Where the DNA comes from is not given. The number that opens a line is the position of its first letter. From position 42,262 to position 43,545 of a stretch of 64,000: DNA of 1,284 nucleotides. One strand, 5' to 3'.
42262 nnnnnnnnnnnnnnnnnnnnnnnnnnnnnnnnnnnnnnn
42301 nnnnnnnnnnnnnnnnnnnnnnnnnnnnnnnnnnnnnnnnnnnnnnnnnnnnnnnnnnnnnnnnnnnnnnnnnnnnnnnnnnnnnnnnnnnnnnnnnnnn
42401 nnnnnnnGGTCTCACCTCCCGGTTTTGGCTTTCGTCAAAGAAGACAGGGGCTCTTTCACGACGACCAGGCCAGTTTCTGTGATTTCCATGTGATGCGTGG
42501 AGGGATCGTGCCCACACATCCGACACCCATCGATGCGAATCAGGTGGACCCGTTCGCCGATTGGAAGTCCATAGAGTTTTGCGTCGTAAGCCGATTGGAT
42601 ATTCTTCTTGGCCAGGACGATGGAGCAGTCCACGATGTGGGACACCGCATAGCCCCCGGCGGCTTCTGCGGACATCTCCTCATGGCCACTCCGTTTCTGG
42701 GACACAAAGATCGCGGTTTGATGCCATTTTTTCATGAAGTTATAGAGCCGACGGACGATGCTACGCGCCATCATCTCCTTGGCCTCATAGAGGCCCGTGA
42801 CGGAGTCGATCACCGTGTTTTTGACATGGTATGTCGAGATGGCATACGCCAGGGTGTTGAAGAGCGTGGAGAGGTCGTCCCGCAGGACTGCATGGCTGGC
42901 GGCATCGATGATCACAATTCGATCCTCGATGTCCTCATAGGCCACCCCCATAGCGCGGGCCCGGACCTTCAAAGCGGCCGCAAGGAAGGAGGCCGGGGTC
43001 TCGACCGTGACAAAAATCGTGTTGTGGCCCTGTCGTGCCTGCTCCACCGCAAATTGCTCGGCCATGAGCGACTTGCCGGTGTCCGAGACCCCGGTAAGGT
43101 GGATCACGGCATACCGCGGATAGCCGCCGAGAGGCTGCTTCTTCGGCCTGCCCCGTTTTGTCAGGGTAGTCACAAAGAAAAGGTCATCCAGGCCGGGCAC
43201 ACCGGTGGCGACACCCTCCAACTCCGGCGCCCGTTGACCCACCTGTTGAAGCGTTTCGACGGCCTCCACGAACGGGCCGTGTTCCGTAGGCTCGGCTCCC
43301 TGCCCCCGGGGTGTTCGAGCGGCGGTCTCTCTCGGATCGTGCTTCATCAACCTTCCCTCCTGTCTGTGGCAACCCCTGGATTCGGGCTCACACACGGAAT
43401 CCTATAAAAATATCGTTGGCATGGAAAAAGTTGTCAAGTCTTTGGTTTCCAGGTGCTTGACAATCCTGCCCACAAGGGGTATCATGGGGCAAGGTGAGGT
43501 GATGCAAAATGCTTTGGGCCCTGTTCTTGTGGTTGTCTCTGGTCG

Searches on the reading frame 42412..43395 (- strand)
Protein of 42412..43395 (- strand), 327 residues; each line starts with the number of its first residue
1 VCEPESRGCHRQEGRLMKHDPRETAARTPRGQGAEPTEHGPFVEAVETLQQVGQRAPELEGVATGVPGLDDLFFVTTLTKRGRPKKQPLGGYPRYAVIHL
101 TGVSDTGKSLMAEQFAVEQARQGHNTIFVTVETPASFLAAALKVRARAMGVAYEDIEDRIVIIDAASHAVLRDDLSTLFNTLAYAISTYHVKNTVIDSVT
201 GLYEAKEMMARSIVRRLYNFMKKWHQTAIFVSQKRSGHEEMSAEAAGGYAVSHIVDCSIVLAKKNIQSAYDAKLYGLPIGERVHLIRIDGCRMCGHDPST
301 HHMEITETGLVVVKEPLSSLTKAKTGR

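Call 3: search_protein_families(library=pfam, proteins=[window:42412-43395:-], max_evalue=0.1)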
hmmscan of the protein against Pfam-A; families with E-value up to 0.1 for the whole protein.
window:42412-43395:- (327 aa): 8 families
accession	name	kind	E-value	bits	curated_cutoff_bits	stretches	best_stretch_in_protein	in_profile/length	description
PF06745.19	ATPase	-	3.1e-59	200.6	26.6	1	62-315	1-229/231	KaiC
PF13481.12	AAA_25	-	5.5e-06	26.6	27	1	81-224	18-176/195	AAA domain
PF00154.27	RecA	-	0.0012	18.8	27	1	89-236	46-190/262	recA bacterial DNA recombination protein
PF13401.12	AAA_22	-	0.0025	18.6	27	1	97-223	7-112/130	AAA domain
PF13173.12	AAA_14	-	0.0071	16.8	27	1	97-169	4-74/129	AAA domain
PF08423.17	Rad51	-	0.016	14.9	22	1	90-205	21-136/244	Rad51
PF01695.23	IstB_IS21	-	0.02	14.9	24.1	1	98-183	95-180/238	IstB-like ATP binding protein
PF13479.12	AAA_24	-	0.076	13.3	27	0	97-222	4-122/195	AAA domain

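Call 4: search_protein_families(library=padloc, proteins=[window:42412-43395:-], max_evalue=0.1)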
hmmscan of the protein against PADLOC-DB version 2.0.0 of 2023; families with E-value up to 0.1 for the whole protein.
window:42412-43395:- (327 aa): 0 families

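Call 5: search_protein_families(library=ncbifam, proteins=[window:42412-43395:-], max_evalue=0.1)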
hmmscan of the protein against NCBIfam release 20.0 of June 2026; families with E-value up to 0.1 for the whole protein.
window:42412-43395:- (327 aa): 17 families
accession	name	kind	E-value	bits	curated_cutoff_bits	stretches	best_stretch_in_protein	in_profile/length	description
TIGR03878.1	thermo_KaiC_2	hypoth_equivalog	6.5e-127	422.2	232.2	1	59-318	1-259/259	KaiC domain-containing protein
TIGR03877.1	thermo_KaiC_1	hypoth_equivalog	1.3e-19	70.7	307.25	1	89-314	16-234/238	KaiC domain-containing protein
TIGR03881.1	KaiC_arch_4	hypoth_equivalog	6.6e-16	58.7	247.8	1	90-312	16-228/231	KaiC domain-containing protein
NF006799.0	PRK09302.1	equivalog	9.6e-15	54.1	408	1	90-271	268-442/515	circadian clock protein KaiC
TIGR03880.1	KaiC_arch_3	hypoth_equivalog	6.1e-11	42.3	249.45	1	90-313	11-218/224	KaiC domain-containing protein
TIGR02655.1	circ_KaiC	equivalog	2.7e-10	39.5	546.25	1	90-263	16-190/484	circadian clock protein KaiC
NF052589.1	ArlH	equivalog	3.3e-07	30.2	215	1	88-224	13-148/229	archaellum protein ArlH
TIGR02237.1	recomb_radB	equivalog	6.9e-07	29.3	172.4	1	90-264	7-179/210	DNA repair and recombination protein RadB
NF004723.0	PRK06067.1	subfamily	1.9e-05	24.3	194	1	90-207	29-146/243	flagellar accessory protein FlaH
NF006861.0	PRK09361.1-1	equivalog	7.4e-05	22.4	278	1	90-253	18-186/235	DNA repair and recombination protein RadB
TIGR02012.1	tigrfam_recA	equivalog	0.00026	20.4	325.3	1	89-236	49-193/321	recombinase RecA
NF038214.1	IS21_help_AAA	equivalog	0.0026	17.5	200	1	97-183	92-178/232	IS21-like element helper ATPase IstB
NF003301.0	PRK04301.1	equivalog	0.0068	15.6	259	1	90-218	96-225/316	DNA repair and recombination protein RadA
NF004629.0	PRK05973.1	equivalog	0.013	14.6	156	1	103-162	72-127/237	DNA helicase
TIGR01455.1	glmM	equivalog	0.014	14.1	447.55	1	109-200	193-283/442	phosphoglucosamine mutase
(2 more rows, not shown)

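Call 14: find_homologous_proteins(query=window:42412-43347:-)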
Query window:42412-43347:- (311 aa): 1550 proteins with E <= 0.001 among 4657 candidates; the best 120 are listed.
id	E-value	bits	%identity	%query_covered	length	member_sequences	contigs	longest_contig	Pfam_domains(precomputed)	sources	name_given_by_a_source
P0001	6.2e-197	671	97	100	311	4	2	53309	PF06745.20,PF13481.13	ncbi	-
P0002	2.4e-158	544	83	93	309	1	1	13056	PF06745.20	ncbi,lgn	-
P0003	1.7e-137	476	63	66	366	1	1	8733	PF06745.20,PF13481.13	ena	-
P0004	1.2e-136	473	73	94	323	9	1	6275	PF06745.20,PF13481.13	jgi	jgi:KaiC domain protein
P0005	3.6e-136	471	72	93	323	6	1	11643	PF06745.20,PF13481.13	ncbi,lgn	-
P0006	1.7e-123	430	68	90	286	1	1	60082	PF06745.20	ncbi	-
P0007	3.1e-123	429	68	88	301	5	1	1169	PF06745.20,PF13481.13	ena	-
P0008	9.4e-122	424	64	96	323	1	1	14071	PF06745.20,PF13481.13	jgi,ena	-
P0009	3.4e-121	422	68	89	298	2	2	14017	PF06745.20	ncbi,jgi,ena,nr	ncbi:MAG: KaiC domain-containing protein [Candidatus Hydrothermota bacterium]|nr:MAG: KaiC domain-co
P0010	1.4e-120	420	68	90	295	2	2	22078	PF06745.20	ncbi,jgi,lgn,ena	-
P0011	2.6e-120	419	68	89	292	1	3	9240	PF06745.20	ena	-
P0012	4.8e-120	419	68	88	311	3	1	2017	PF06745.20,PF13481.13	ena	-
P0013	5.6e-120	418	66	90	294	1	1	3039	PF06745.20,PF08423.18,PF13481.13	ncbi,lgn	-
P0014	8.4e-120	418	67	90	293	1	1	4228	PF06745.20,PF13481.13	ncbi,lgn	-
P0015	1.2e-119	417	69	89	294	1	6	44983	PF06745.20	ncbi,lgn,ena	-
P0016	2.5e-119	416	68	90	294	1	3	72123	PF06745.20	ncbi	-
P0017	3.7e-119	416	68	89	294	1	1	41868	PF06745.20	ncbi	-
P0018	7.4e-119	415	68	89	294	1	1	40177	PF06745.20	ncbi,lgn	-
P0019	8.7e-119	414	68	90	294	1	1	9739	PF06745.20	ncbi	-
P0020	9.2e-119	414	67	90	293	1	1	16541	PF06745.20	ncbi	-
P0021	1.6e-118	413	66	90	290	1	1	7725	PF06745.20,PF13481.13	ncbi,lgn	-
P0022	1.6e-118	413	66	90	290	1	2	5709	PF06745.20,PF13481.13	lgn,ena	-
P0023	1.6e-118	413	66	90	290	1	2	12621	PF06745.20,PF13481.13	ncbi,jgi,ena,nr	ncbi:MAG TPA: KaiC domain-containing protein [Deltaproteobacteria bacterium]|nr:KaiC domain-containi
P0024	1.7e-118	413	68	89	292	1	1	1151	PF06745.20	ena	-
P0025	6.3e-118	412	67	89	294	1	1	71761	PF06745.20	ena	-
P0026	9.1e-118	411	66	90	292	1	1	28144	PF06745.20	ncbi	-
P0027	1.6e-117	410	66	90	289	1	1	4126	PF06745.20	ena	-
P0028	2.3e-117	410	66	90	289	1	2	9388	PF06745.20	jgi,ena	jgi:KaiC domain protein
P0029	4.1e-117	409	66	94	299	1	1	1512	PF06745.20,PF08423.18,PF13481.13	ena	-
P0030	4.1e-117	409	66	94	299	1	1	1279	PF06745.20,PF08423.18,PF13481.13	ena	-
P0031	5.0e-117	409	65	90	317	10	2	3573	PF06745.20,PF13481.13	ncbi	-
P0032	5.9e-117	408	66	90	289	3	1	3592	PF06745.20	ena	-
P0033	6.5e-117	408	65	90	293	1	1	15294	PF06745.20,PF13481.13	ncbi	-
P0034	7.9e-117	408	66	94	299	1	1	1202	PF06745.20,PF08423.18,PF13481.13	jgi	-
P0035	8.0e-117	408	66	94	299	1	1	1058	PF06745.20,PF08423.18,PF13481.13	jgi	-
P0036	1.1e-116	407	66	94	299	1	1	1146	PF06745.20,PF08423.18,PF13481.13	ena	-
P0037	1.1e-116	407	66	94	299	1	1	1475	PF06745.20,PF08423.18,PF13481.13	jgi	-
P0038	1.3e-116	407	64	91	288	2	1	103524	PF06745.20,PF13481.13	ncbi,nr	ncbi:MAG: KaiC domain-containing protein [Calditrichaeota bacterium]|nr:KaiC domain-containing prote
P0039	1.5e-116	407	66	94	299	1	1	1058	PF06745.20,PF08423.18,PF13481.13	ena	-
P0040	3.1e-116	406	64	93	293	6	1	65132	PF06745.20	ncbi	-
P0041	4.0e-116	406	67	89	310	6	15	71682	PF06745.20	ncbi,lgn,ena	-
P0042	7.5e-116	405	65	90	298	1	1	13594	PF06745.20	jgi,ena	-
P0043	8.8e-116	405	66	91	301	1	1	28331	PF06745.20,PF13481.13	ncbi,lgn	-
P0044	1.0e-115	404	66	94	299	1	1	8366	PF06745.20,PF08423.18,PF13481.13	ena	-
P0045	1.1e-115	404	64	90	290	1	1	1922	PF06745.20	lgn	-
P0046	1.3e-115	404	64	88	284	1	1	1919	PF06745.20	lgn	-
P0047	1.3e-115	404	65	94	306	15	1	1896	PF06745.20,PF13481.13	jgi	-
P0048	1.4e-115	404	67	90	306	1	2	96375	PF06745.20,PF13481.13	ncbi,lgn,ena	-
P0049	1.4e-115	404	63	92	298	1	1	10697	PF06745.20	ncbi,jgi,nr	ncbi:MAG: KaiC domain-containing protein [Thermotogae bacterium]|nr:KaiC domain-containing protein [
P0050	1.4e-115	404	64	91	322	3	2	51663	PF06745.20,PF13481.13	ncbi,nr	ncbi:MAG: KaiC domain-containing protein [Armatimonadetes bacterium]|nr:KaiC domain-containing prote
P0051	1.5e-115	404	68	89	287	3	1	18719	PF06745.20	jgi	-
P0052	1.9e-115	403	67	90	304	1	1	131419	PF06745.20,PF13481.13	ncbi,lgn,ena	-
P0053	1.9e-115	403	66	90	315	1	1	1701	PF06745.20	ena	-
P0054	2.1e-115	403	67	89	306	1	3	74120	PF06745.20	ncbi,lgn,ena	-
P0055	3.7e-115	402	64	89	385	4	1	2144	PF06745.20,PF13481.13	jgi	-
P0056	4.9e-115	402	67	90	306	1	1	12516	PF06745.20,PF13481.13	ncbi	-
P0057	6.8e-115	402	61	97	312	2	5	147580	PF06745.20,PF13481.13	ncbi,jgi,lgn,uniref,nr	ncbi:Circadian clock protein kinase KaiC [bacterium HR17]|jgi:KaiC domain protein|uniref:Circadian c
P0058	7.6e-115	401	64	89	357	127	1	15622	PF06745.20,PF13481.13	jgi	jgi:KaiC domain protein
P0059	8.1e-115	401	65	91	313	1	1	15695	PF06745.20,PF13481.13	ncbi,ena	-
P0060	1.0e-114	401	64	92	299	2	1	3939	PF06745.20,PF13481.13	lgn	-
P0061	1.8e-114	400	64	91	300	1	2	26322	PF06745.20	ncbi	-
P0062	2.1e-114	400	66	89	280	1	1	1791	PF06745.20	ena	-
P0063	2.3e-114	400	63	92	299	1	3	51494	PF06745.20,PF13481.13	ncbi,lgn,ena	-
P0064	3.0e-114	399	66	90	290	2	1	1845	PF06745.20,PF13481.13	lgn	-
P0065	3.2e-114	399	66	90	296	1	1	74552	PF06745.20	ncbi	-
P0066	3.4e-114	399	62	93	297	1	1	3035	PF06745.20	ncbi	-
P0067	5.8e-114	399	63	92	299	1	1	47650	PF06745.20,PF13481.13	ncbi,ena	-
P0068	5.9e-114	399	63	92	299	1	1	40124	PF06745.20,PF13481.13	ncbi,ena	-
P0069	6.6e-114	398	63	91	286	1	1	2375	PF06745.20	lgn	-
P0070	6.6e-114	398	66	89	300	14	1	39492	PF06745.20,PF13481.13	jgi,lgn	jgi:KaiC domain protein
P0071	7.1e-114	398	63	91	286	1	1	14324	PF06745.20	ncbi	-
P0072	7.1e-114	398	63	91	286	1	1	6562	PF06745.20,PF13481.13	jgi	-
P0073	8.2e-114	398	63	94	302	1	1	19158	PF06745.20,PF13481.13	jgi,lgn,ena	-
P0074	9.5e-114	398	64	88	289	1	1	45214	PF06745.20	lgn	-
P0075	9.8e-114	398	63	91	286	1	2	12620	PF06745.20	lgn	-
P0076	1.1e-113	398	63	92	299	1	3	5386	PF06745.20,PF13481.13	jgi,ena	-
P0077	1.3e-113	397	63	91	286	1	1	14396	PF06745.20,PF13481.13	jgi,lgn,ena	-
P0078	1.4e-113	397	67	88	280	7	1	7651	PF06745.20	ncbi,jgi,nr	ncbi:MAG: KaiC domain-containing protein [Candidatus Hydrothermarchaeota archaeon]|nr:MAG: KaiC doma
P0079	1.8e-113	397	64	91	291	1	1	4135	PF06745.20,PF13481.13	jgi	jgi:KaiC domain protein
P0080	1.9e-113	397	63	89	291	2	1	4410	PF06745.20,PF13481.13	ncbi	ncbi:MAG: KaiC domain-containing protein [Armatimonadota bacterium]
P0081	1.9e-113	397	63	93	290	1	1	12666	PF06745.20,PF13481.13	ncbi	-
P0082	2.1e-113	397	62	92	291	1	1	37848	PF06745.20,PF13481.13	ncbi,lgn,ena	-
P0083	2.6e-113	396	63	91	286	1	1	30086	PF06745.20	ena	-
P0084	2.6e-113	396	63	91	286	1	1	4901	PF06745.20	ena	-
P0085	2.6e-113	396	63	91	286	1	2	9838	PF06745.20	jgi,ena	-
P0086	2.6e-113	396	64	91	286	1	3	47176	PF06745.20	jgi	-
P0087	2.7e-113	396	64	91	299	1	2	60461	PF06745.20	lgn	-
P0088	2.9e-113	396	63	91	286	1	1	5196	PF06745.20,PF13481.13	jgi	-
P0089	3.7e-113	396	65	90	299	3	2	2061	PF06745.20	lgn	-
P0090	3.9e-113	396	65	90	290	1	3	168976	PF06745.20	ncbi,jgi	ncbi:MAG: KaiC domain-containing protein [Candidatus Odinarchaeia archaeon]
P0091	4.2e-113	396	63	93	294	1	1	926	PF06745.20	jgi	jgi:KaiC domain protein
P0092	4.3e-113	396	64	90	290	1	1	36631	PF06745.20,PF13481.13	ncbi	-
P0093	4.6e-113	396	65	89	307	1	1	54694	PF06745.20,PF13481.13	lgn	-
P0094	4.9e-113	396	63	91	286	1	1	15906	PF06745.20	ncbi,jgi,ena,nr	ncbi:MAG: KaiC domain-containing protein [Candidatus Hydrothermota bacterium]|nr:MAG: KaiC domain-co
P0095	4.9e-113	396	63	91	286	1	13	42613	PF06745.20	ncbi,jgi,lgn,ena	-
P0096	4.9e-113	396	63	91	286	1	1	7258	PF06745.20,PF13481.13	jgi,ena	-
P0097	5.3e-113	395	63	95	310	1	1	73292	PF06745.20,PF08423.18,PF13481.13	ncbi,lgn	-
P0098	5.7e-113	395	65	90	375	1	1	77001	PF06745.20,PF13481.13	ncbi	-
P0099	6.7e-113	395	65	92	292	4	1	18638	PF06745.20,PF13481.13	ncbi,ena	-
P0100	1.1e-112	394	59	92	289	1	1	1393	PF06745.20,PF08423.18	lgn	-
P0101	1.4e-112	394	64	91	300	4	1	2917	PF06745.20,PF13481.13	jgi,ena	-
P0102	1.5e-112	394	63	92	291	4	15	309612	PF06745.20,PF08423.18,PF13481.13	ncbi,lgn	ncbi:MAG: KaiC domain-containing protein [candidate division WOR-3 bacterium]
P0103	1.5e-112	394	61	93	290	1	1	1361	PF06745.20,PF13481.13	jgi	jgi:KaiC domain protein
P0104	1.7e-112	394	63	91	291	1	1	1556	PF06745.20,PF13481.13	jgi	jgi:KaiC domain protein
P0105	1.8e-112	394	63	91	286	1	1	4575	PF06745.20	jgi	-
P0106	1.8e-112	394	62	91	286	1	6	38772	PF06745.20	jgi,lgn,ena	-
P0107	2.9e-112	393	63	93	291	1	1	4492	PF06745.20,PF13481.13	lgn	-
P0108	3.4e-112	393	63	92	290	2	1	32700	PF06745.20,PF13481.13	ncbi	-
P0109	5.3e-112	392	65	90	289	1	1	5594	PF06745.20,PF13481.13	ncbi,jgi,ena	-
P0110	6.6e-112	392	65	89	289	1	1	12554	PF06745.20,PF13481.13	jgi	jgi:KaiC domain protein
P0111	7.0e-112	392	64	95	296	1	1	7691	PF06745.20,PF13481.13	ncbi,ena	-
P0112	7.4e-112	392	62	93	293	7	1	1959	PF06745.20,PF13481.13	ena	-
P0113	8.1e-112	391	65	92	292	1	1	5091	PF06745.20,PF13481.13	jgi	-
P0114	1.5e-111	391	62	91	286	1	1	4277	PF06745.20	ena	-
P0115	1.9e-111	390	63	91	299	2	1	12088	PF06745.20,PF13481.13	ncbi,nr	ncbi:MAG: KaiC domain-containing protein [Thermotogae bacterium]|nr:KaiC domain-containing protein [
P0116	2.1e-111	390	62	91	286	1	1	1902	PF06745.20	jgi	-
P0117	2.1e-111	390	63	91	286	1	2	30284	PF06745.20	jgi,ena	-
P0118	2.1e-111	390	62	92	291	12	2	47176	PF06745.20,PF13481.13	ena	-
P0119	2.1e-111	390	62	91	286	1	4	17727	PF06745.20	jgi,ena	-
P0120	2.1e-111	390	63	91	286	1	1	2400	PF06745.20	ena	-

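Call 16: find_encoding_contigs(protein=P0002, flank=6000, max_places=2)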
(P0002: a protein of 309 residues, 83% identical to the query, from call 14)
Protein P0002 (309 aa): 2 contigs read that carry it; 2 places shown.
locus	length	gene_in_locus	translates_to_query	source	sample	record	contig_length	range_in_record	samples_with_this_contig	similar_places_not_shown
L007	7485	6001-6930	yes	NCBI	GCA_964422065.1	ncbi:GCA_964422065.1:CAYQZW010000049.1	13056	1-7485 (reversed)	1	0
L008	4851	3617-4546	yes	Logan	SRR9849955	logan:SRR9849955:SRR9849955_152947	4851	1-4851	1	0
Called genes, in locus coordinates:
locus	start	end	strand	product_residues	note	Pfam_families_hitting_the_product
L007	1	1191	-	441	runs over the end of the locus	PF00009:GTP_EFTU, PF01926:MMR_HSR1, PF02421:FeoB_N, PF04548:AIG1 (weak), PF01926:MMR_HSR1, PF02421:FeoB_N (weak), PF00009:GTP_EFTU, PF14714:KH_dom-like, +5 more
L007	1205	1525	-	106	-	-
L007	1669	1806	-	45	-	-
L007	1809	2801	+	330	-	PF01075:Glyco_transf_9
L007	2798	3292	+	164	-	PF00578:AhpC-TSA, PF08534:Redoxin, PF13098:Thioredoxin_2, PF00085:Thioredoxin (weak), PF13905:Thioredoxin_8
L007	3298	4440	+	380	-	PF02670:DXP_reductoisom, PF08436:DXP_redisom_C, PF13288:DXPR_C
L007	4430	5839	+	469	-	PF03772:Competence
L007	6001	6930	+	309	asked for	PF06745:ATPase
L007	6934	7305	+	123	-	-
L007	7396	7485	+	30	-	?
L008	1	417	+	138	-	?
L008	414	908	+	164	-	PF00578:AhpC-TSA, PF08534:Redoxin, PF13098:Thioredoxin_2, PF00085:Thioredoxin (weak), PF13905:Thioredoxin_8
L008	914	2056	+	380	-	PF02670:DXP_reductoisom, PF08436:DXP_redisom_C, PF13288:DXPR_C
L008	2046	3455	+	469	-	PF03772:Competence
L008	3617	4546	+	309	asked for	PF06745:ATPase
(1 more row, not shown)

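Call 17: find_encoding_contigs(protein=P0005, flank=6000, max_places=2)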
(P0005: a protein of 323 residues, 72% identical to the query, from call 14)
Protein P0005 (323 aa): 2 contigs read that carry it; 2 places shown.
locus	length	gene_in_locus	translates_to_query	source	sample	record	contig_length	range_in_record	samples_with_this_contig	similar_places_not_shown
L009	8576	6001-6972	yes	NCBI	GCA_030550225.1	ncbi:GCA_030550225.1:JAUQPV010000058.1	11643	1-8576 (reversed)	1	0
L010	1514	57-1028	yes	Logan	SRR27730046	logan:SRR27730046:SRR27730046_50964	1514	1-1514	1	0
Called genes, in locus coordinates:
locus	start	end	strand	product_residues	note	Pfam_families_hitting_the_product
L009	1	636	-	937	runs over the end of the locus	PF00512:HisKA, PF02518:HATPase_c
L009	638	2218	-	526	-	-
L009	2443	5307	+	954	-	PF02463:SMC_N (faint), PF00005:ABC_tran (faint), PF01443:Viral_helicase1 (faint), PF13191:AAA_16 (faint), PF13401:AAA_22 (faint), PF13555:AAA_29 (faint), PF17755:UvrA_DNA-bind, PF13304:AAA_21 (weak), +1 more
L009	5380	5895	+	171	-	-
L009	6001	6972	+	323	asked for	PF06745:ATPase, PF13481:AAA_25 (faint)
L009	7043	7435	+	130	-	-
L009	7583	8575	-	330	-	?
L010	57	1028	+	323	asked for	PF06745:ATPase, PF13481:AAA_25 (faint)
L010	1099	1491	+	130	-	-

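Call 18: find_encoding_contigs(protein=P0006, flank=6000, max_places=2)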
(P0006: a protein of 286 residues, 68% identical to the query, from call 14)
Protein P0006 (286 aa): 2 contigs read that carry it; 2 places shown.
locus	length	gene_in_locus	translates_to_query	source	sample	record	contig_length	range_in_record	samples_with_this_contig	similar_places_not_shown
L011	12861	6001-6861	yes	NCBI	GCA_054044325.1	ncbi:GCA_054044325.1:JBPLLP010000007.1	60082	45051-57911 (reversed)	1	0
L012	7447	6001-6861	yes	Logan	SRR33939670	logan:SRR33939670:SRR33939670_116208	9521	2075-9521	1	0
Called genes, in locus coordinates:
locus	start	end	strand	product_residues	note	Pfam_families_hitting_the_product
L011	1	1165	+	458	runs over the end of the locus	PF02233:PNTB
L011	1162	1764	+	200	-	PF14196:ATC_hydrolase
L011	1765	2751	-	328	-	PF01743:PolyA_pol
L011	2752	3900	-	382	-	PF00346:Complex1_49kDa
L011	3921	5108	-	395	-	PF00375:SDF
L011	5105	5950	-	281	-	PF01351:RNase_HII (weak)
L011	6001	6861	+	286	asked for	PF06745:ATPase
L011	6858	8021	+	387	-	-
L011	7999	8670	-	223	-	PF00005:ABC_tran, PF02463:SMC_N (faint), PF13304:AAA_21 (weak)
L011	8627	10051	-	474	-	PF00890:FAD_binding_2, PF01266:DAO, PF01946:Thi4 (faint), PF02910:Succ_DH_flav_C (weak)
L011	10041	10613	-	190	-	PF01661:Macro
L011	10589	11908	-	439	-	PF22082:TtuA_LIM_N (weak), PF01171:ATP_bind_3, PF01507:PAPS_reduct (weak), PF00581:Rhodanese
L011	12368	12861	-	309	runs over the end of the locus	PF00056:Ldh_1_N, PF02866:Ldh_1_C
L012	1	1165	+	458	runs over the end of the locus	PF02233:PNTB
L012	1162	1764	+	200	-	PF14196:ATC_hydrolase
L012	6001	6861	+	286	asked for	PF06745:ATPase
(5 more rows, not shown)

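Call 29: find_encoding_contigs(protein=P0038, flank=5000, max_places=1)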
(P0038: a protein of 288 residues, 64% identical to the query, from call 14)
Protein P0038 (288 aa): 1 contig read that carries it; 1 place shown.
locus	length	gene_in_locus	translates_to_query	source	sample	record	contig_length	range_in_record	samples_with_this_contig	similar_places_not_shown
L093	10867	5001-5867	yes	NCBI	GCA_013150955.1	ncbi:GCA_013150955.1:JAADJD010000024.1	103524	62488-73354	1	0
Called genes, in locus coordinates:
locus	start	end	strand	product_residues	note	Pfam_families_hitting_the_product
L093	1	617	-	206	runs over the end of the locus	PF09335:VTT_dom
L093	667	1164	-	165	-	-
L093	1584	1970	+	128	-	-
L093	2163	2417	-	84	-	PF01649:Ribosomal_S20p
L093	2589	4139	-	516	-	PF00171:Aldedh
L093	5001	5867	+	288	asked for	PF06745:ATPase, PF13481:AAA_25 (weak)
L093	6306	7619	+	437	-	-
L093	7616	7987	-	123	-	PF02021:UPF0102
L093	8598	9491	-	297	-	PF00763:THF_DHG_CYH, PF02882:THF_DHG_CYH_C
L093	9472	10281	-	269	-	PF00149:Metallophos, PF13277:YmdB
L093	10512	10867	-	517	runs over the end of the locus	PF12072:RNase_Y_N, PF00013:KH_1 (weak), PF22891:KH_PNO1_2nd (weak), PF01966:HD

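Call 30: find_encoding_contigs(protein=P0057, flank=5000, max_places=1)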
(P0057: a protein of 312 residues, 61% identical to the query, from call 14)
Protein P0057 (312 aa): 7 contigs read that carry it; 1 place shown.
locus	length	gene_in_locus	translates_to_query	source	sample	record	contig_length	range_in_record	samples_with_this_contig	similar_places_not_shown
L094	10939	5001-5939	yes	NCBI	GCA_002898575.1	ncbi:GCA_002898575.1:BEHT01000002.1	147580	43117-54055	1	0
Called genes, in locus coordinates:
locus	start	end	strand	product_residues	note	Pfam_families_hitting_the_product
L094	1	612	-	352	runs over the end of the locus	PF00005:ABC_tran, PF02463:SMC_N (faint), PF13304:AAA_21 (weak)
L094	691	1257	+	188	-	PF04542:Sigma70_r2, PF08281:Sigma70_r4_2, PF04545:Sigma70_r4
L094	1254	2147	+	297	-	-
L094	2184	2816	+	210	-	PF07660:STN (faint), PF12773:DZR (faint)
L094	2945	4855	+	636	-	PF01541:GIY-YIG (weak), PF27096:UvrC_M, PF02151:UVR, PF22920:UvrC_RNaseH, PF08459:UvrC_RNaseH_dom, PF14520:HHH_5, PF12826:HHH_2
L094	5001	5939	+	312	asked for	PF06745:ATPase, PF13481:AAA_25 (weak)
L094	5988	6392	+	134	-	PF08281:Sigma70_r4_2 (faint)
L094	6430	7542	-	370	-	PF04055:Radical_SAM, PF19288:CofH_C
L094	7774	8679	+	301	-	PF13624:SurA_N_3 (faint), PF13145:Rotamase_2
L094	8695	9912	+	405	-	PF01408:GFO_IDH_MocA, PF22725:GFO_IDH_MocA_C3, PF02894:GFO_IDH_MocA_C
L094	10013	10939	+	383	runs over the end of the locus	PF01408:GFO_IDH_MocA (weak), PF02670:DXP_reductoisom, PF08436:DXP_redisom_C, PF13288:DXPR_C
